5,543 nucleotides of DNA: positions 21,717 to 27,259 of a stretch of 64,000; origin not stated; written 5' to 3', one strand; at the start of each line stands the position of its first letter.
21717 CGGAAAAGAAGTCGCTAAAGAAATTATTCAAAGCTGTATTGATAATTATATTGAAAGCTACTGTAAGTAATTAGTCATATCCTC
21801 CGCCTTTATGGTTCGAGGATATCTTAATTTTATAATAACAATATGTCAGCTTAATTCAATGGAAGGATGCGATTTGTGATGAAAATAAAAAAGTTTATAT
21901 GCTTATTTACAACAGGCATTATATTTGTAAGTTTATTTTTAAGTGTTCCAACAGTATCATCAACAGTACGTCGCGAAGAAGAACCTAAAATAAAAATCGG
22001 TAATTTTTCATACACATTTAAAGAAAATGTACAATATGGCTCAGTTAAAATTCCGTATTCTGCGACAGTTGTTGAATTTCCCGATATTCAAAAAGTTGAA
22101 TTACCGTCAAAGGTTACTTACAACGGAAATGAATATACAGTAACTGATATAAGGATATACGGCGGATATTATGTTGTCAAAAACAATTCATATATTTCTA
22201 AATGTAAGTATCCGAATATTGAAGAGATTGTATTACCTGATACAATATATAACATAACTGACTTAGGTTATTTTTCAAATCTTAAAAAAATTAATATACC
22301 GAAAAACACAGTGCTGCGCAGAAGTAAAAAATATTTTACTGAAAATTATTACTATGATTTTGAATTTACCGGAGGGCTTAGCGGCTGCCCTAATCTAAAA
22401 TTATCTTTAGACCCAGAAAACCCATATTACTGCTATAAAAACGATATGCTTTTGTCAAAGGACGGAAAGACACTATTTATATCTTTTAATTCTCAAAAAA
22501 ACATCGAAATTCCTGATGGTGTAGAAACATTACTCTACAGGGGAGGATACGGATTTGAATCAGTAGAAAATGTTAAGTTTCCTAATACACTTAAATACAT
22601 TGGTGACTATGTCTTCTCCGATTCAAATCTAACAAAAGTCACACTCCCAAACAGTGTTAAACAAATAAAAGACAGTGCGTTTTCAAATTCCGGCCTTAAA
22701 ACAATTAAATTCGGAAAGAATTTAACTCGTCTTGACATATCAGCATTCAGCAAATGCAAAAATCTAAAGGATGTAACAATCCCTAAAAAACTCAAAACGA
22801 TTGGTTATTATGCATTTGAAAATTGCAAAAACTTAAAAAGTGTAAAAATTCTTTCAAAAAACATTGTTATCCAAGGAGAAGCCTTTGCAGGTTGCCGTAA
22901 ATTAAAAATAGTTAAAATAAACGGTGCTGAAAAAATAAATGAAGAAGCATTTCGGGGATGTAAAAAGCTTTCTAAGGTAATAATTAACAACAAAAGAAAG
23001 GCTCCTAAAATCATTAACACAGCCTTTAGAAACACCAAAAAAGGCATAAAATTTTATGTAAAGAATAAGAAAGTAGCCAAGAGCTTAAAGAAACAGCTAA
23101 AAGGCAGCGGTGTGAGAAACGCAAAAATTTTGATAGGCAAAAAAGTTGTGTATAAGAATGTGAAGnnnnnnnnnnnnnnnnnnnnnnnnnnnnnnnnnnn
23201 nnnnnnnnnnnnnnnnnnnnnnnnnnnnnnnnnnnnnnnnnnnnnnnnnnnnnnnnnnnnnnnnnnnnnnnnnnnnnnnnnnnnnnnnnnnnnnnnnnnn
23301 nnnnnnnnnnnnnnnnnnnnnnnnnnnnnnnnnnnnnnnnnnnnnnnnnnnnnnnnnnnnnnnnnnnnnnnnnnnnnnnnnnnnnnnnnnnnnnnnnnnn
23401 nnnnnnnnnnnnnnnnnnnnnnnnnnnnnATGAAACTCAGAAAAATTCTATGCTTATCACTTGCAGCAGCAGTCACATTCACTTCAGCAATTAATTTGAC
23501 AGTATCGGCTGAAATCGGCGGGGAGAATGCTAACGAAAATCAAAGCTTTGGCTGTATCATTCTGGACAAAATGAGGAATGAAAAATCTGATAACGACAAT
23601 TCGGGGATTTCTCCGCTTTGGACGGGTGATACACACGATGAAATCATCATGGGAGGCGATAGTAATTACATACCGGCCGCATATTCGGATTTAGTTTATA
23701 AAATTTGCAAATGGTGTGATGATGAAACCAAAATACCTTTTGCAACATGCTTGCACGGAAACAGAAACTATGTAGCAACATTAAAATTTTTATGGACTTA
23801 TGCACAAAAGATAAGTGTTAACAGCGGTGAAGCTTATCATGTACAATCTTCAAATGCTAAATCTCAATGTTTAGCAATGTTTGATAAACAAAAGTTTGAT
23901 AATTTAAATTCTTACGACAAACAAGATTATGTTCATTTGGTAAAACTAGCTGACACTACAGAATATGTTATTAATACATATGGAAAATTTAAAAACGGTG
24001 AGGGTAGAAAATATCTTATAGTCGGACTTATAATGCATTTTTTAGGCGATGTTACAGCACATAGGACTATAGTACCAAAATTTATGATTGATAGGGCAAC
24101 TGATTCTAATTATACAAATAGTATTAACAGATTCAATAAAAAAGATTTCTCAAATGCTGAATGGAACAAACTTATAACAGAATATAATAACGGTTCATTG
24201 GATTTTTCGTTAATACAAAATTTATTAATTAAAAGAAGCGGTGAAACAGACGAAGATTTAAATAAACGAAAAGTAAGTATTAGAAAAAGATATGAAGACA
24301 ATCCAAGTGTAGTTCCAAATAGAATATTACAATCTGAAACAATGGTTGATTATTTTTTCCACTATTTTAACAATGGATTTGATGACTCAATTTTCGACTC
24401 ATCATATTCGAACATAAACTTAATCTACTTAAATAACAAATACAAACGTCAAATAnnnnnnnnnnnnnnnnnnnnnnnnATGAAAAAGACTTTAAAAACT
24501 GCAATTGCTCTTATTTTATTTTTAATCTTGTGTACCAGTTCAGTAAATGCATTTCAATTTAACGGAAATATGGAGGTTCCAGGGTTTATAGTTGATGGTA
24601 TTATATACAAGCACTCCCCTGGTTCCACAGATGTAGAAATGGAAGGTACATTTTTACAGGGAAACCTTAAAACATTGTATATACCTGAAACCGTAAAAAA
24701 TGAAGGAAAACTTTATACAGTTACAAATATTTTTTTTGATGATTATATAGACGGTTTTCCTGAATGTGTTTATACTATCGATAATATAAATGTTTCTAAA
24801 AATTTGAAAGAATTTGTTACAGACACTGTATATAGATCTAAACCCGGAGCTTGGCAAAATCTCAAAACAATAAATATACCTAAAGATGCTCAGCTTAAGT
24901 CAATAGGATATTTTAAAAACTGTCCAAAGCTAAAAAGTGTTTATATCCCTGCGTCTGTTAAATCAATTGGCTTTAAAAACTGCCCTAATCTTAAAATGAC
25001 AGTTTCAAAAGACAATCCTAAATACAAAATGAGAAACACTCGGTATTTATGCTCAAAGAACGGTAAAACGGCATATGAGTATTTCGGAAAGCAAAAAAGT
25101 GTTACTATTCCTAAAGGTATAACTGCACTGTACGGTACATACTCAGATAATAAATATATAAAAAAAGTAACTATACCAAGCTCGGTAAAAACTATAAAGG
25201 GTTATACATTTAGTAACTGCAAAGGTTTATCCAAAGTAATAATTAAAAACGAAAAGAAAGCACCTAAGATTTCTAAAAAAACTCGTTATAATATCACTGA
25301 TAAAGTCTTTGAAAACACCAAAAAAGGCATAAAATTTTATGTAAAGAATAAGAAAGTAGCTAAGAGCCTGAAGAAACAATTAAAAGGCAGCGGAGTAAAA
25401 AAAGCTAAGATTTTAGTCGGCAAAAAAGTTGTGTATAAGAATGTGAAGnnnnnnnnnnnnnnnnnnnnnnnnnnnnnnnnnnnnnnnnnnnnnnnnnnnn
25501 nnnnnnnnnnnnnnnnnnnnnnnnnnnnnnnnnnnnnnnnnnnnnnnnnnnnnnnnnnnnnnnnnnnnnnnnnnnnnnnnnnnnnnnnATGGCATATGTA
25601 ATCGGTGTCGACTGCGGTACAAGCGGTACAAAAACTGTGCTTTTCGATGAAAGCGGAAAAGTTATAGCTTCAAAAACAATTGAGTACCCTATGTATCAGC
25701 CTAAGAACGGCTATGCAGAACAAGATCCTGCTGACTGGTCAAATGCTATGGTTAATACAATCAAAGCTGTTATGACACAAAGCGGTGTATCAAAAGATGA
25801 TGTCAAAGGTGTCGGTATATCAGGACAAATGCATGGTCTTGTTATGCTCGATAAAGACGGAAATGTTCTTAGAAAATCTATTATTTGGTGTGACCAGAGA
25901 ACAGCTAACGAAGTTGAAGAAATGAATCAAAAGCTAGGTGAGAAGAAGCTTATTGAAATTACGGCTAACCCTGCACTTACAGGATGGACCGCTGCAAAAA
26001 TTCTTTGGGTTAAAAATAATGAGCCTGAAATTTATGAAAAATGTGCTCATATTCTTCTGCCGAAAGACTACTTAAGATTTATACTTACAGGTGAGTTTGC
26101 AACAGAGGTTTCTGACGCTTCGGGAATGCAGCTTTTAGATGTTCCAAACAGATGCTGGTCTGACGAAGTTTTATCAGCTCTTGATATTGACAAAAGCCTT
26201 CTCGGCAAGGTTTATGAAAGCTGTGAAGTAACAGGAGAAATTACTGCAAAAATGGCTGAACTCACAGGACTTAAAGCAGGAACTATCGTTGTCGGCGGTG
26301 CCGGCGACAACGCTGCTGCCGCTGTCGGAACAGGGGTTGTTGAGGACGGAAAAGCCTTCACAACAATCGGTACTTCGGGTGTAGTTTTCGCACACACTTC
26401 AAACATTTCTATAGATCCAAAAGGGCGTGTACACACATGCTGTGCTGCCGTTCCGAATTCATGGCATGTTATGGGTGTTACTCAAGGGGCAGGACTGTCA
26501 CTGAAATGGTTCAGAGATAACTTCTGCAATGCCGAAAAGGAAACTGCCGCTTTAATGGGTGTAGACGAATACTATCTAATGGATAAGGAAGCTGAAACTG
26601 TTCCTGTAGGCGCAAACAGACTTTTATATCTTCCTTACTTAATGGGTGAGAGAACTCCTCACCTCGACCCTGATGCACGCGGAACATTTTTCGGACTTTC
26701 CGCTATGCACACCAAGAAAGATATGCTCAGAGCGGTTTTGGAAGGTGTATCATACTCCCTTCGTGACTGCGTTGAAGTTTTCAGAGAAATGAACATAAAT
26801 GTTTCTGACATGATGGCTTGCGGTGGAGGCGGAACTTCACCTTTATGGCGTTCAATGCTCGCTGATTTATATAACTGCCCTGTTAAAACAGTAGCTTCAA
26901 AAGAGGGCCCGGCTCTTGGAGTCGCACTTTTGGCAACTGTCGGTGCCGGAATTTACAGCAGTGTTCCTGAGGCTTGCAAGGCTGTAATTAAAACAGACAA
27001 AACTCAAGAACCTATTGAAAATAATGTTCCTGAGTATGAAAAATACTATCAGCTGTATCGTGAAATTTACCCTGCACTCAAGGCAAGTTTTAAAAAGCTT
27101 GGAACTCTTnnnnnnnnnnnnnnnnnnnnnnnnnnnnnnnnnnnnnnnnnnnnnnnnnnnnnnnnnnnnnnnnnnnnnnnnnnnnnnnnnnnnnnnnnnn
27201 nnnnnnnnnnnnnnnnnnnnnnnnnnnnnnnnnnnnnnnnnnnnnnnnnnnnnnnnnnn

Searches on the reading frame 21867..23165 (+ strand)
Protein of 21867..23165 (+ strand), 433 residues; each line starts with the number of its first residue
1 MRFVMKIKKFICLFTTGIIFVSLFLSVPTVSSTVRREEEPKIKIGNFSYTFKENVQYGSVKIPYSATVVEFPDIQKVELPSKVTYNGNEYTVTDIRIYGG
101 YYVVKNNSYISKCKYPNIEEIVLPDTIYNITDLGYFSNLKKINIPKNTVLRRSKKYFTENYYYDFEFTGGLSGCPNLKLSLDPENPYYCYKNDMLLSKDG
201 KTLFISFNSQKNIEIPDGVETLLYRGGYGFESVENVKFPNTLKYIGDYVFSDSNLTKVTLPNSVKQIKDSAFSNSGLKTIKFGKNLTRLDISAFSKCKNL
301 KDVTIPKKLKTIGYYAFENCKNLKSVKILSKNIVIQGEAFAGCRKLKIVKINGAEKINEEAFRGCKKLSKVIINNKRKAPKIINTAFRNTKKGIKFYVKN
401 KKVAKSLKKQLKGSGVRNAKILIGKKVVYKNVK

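Call 41: search_protein_families(library=pfam, proteins=[window:21867-23165:+], max_evalue=0.001)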
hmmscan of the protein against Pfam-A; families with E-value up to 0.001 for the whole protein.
window:21867-23165:+ (433 aa): 2 families
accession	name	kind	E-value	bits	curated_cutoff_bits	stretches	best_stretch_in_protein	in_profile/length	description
PF13306.12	LRR_5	-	2.5e-48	163.6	27.7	2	202-323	6-126/127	BspA type Leucine rich repeat region (6 copies)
PF13855.12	LRR_8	-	2.2e-07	31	27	0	254-301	2-52/61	Leucine rich repeat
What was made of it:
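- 21867..23168 (+): BspA-type LRR (LRR_5) secreted protein flanking the paralog. Pfam LRR_5 at E 2.5e-48 (call 41).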

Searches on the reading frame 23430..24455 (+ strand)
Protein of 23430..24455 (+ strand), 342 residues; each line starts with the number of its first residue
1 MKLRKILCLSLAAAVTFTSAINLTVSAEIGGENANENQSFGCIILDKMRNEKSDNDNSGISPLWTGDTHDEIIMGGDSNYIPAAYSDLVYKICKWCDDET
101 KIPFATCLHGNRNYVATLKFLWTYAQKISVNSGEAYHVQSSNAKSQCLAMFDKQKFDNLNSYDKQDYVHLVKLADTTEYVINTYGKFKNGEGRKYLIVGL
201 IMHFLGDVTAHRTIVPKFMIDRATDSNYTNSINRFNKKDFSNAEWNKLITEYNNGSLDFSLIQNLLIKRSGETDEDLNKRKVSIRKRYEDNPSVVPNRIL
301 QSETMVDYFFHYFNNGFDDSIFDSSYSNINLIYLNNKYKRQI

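Call 3: search_protein_families(library=pfam, proteins=[window:23430-24455:+], max_evalue=1)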
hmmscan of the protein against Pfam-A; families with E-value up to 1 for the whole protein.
window:23430-24455:+ (342 aa): 1 family
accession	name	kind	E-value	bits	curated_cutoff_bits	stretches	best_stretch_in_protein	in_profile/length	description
PF00882.24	Zn_dep_PLPC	-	0.018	15.4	26.8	1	179-229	70-99/167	Zinc dependent phospholipase C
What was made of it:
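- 23430..24458 (+): Standalone paralog, 342 aa (348 aa from the ATG at 23412): signal peptide about 1-27, pro-segment 28-63 ending G-I-S-P-L, then Trp64 and the same domain. PF00882 at E 0.018 (call 3).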

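Call 4: search_protein_families(library=ncbifam, proteins=[window:23430-24455:+], max_evalue=1)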
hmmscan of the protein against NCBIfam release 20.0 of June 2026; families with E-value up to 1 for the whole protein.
window:23430-24455:+ (342 aa): 1 family
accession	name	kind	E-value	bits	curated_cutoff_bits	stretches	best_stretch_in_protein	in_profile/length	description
NF050088.1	Get3_fold_NosAFP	equivalog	0.099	11.6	325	1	112-172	224-283/364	Get3/ArsA fold putative tail anchor-mediating ATPase NosAFP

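Call 14: find_homologous_proteins(query=window:23430-24455:+)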
Query window:23430-24455:+ (342 aa): 14 proteins with E <= 0.001 among 1168 candidates.
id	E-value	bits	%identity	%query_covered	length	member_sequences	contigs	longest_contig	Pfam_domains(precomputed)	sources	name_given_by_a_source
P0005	3.9e-228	774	99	100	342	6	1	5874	-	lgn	-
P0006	2.7e-185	633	84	100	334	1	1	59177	-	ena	-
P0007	2.6e-168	577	78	100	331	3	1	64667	-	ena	-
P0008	2.3e-158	545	70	100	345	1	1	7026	-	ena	-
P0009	4.8e-153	527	70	100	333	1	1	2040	-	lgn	-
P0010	1.2e-142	493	85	74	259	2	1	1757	-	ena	-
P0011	7.3e-131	454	65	100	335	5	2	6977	-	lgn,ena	-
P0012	7.1e-118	412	57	96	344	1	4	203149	-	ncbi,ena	-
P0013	2.6e-88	314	49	97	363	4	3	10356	-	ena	-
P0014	8.4e-87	310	48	97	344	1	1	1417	-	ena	-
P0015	1.5e-58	217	39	99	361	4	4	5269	-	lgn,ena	-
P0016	6.6e-55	205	51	66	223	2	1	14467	-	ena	-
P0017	1.5e-32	131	34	94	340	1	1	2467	-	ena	-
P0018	5.8e-29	119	33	94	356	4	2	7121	-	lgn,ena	-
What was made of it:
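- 23430..24458 (+): 14 close relatives (call 14).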

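Call 25: find_encoding_contigs(protein=P0012, flank=8000, max_places=3)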
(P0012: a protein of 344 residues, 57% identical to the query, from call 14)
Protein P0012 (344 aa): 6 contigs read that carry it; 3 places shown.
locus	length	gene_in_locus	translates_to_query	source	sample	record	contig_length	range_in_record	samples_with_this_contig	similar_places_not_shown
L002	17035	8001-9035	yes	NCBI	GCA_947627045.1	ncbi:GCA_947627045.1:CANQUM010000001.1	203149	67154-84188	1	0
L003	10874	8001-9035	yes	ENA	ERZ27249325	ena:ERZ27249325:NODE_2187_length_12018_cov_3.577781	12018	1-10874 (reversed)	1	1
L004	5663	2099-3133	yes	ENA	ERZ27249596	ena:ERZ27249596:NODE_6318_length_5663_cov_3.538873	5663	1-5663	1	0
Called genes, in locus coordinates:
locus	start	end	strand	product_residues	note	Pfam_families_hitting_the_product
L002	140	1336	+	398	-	PF13393:tRNA-synt_His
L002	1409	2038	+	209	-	PF01634:HisG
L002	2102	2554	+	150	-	PF00583:Acetyltransf_1, PF13673:Acetyltransf_10 (weak), PF13508:Acetyltransf_7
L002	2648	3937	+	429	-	PF00815:Histidinol_dh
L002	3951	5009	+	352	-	PF00155:Aminotran_1_2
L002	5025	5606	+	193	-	PF00475:IGPD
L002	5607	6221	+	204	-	PF00117:GATase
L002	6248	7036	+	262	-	PF00977:His_biosynth, PF01207:Dus (faint), PF03060:NMO (faint), PF01180:DHO_dh (faint)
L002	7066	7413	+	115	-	PF01502:PRA-CH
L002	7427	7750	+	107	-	PF01503:PRA-PH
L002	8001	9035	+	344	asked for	-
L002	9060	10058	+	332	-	-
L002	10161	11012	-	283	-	-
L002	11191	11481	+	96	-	PF05239:PRC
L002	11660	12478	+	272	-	PF00318:Ribosomal_S2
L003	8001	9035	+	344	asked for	-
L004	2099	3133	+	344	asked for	-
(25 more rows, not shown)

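Call 64: list_cluster_members(proteins=[P0012, P0022, P0030, P0031, P0032, P0049, P0045, P0036])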
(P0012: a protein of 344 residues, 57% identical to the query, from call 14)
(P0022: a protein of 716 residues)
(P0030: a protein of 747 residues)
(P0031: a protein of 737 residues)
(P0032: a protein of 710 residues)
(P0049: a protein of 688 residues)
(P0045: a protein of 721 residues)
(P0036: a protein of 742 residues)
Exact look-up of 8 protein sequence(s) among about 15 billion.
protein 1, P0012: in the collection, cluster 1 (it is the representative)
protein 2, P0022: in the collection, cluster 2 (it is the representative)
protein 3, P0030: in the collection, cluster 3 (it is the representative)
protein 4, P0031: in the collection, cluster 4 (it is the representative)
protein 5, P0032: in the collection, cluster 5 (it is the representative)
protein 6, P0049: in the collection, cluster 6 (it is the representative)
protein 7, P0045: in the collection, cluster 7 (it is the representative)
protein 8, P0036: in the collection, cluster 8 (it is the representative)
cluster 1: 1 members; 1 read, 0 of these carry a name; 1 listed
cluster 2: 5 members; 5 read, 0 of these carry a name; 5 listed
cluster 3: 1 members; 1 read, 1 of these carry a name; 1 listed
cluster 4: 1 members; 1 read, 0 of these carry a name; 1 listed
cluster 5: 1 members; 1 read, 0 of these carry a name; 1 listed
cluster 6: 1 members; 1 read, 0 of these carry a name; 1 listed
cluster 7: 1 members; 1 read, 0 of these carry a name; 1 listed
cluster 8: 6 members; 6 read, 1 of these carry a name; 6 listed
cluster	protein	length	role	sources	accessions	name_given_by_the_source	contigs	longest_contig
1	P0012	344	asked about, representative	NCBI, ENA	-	-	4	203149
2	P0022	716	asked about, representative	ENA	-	-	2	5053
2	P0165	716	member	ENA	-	-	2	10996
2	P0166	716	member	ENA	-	-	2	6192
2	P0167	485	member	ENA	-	-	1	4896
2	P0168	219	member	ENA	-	-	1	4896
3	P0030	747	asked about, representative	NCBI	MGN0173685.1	MAG: S8 family serine peptidase [Acutalibacteraceae bacterium]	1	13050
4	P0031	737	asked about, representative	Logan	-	-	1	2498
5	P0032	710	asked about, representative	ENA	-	-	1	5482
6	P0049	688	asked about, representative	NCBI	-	-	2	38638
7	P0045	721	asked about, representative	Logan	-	-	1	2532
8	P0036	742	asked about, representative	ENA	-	-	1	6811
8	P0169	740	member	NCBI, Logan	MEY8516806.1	S8 family serine peptidase [Lachnospiraceae bacterium 29-84]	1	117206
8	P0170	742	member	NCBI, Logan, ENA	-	-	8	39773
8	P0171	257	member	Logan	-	-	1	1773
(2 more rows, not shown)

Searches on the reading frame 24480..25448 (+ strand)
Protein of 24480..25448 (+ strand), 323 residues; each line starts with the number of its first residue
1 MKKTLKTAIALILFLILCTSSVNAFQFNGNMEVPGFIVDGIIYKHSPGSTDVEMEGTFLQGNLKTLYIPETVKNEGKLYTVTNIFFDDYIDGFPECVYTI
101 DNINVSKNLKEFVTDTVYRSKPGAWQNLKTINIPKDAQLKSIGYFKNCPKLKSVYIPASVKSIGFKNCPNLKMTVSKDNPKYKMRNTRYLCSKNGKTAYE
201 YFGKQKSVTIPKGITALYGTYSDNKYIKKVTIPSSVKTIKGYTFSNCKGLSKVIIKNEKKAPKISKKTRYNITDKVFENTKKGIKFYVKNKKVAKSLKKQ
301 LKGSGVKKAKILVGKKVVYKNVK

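Call 41: search_protein_families(library=pfam, proteins=[window:24480-25448:+], max_evalue=0.001)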
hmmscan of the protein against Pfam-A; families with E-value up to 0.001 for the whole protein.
window:24480-25448:+ (323 aa): 1 family
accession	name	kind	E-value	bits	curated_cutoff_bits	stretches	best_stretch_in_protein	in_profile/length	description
PF13306.12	LRR_5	-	7.9e-14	52.1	27.7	2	196-258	5-66/127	BspA type Leucine rich repeat region (6 copies)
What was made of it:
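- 24480..25451 (+): BspA-type LRR protein directly downstream of the paralog. Pfam LRR_5 at E 7.9e-14 (call 41).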

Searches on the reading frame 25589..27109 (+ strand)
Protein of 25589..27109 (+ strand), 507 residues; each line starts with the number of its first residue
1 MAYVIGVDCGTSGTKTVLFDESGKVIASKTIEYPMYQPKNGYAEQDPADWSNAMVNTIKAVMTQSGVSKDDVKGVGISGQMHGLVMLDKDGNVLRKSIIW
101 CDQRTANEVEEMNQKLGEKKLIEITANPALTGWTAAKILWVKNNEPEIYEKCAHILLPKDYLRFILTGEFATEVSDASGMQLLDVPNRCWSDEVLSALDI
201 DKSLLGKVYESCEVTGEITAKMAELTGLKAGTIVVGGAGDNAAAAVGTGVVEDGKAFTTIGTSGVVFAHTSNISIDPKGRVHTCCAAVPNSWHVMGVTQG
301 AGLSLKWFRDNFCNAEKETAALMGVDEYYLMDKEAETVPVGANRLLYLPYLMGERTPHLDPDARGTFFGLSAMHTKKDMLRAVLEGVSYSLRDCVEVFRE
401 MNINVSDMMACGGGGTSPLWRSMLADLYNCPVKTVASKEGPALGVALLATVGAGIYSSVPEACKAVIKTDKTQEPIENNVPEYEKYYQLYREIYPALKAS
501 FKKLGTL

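Call 41: search_protein_families(library=pfam, proteins=[window:25589-27109:+], max_evalue=0.001)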
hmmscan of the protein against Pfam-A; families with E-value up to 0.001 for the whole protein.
window:25589-27109:+ (507 aa): 3 families
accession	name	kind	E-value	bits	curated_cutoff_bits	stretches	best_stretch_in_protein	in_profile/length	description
PF00370.27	FGGY_N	-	6e-83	278.6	28.8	1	3-247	1-245/245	FGGY family of carbohydrate kinases, N-terminal domain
PF02782.22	FGGY_C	-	1.7e-38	132.9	27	1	257-452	2-197/198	FGGY family of carbohydrate kinases, C-terminal domain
PF01869.26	BcrAD_BadFG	-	2.2e-05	24.5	31.5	1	5-88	1-78/271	BadF/BadG/BcrA/BcrD ATPase family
